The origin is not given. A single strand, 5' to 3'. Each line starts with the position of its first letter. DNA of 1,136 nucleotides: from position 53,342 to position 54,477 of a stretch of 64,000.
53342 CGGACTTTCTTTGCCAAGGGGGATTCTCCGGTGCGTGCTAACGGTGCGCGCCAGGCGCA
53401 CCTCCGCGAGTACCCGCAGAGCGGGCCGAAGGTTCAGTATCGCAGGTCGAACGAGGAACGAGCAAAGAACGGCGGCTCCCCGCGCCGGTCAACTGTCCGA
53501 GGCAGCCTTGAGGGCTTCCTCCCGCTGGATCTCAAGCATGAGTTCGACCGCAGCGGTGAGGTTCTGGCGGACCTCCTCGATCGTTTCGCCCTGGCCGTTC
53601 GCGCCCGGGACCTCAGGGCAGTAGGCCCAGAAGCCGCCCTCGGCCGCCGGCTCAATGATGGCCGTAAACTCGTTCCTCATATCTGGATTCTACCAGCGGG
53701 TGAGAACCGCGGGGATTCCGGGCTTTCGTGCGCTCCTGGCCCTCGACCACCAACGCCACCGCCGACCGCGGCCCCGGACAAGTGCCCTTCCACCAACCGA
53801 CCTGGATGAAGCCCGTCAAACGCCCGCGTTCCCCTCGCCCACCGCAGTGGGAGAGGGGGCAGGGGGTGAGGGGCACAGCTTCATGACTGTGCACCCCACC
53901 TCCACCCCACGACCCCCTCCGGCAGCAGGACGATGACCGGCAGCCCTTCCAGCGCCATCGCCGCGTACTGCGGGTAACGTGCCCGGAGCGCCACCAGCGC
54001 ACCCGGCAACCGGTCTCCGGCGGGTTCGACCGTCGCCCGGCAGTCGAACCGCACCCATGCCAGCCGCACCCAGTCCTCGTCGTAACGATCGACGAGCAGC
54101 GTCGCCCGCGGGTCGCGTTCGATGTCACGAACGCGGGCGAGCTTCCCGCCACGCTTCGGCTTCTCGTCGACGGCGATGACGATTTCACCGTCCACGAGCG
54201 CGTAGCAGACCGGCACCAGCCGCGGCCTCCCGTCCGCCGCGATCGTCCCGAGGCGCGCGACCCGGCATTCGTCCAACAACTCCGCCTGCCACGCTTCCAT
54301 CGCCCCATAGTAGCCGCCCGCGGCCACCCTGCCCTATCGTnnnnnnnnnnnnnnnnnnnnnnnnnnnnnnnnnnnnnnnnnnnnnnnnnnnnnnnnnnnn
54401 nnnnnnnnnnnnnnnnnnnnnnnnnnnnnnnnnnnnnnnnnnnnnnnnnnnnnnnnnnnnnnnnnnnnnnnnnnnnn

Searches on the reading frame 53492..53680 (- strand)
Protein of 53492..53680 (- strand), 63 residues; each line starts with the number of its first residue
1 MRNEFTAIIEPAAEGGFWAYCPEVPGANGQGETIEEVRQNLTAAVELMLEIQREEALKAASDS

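Call 3: search_protein_families(library=pfam, proteins=[window:53492-53680:-], max_evalue=0.1)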
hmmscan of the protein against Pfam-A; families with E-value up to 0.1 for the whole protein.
window:53492-53680:- (63 aa): 2 families
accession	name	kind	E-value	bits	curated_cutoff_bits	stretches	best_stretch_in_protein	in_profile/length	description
PF21748.3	UPF0150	-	3.1e-05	24.2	27.3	1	13-50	16-56/64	UPF0150-like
PF15919.11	HicB_lk_antitox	-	0.00027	21.5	27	1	6-56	2-54/123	HicB_like antitoxin of bacterial toxin-antitoxin system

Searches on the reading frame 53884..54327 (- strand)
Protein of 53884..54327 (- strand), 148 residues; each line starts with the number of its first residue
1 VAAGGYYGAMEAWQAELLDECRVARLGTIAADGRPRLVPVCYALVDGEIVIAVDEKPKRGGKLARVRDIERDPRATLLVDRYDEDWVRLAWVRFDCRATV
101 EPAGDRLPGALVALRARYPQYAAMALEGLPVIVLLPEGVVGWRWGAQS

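Call 3: search_protein_families(library=pfam, proteins=[window:53884-54327:-], max_evalue=0.1)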
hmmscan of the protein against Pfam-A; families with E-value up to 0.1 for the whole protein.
window:53884-54327:- (148 aa): 2 families
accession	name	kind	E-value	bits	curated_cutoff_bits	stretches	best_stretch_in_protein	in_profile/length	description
PF01243.27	PNPOx_N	-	1e-12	48.9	28.1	1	15-132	6-109/120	Pyridoxamine 5'-phosphate oxidase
PF12900.13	Pyridox_ox_2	-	0.00037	20.9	27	1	16-85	7-71/140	Pyridoxamine 5'-phosphate oxidase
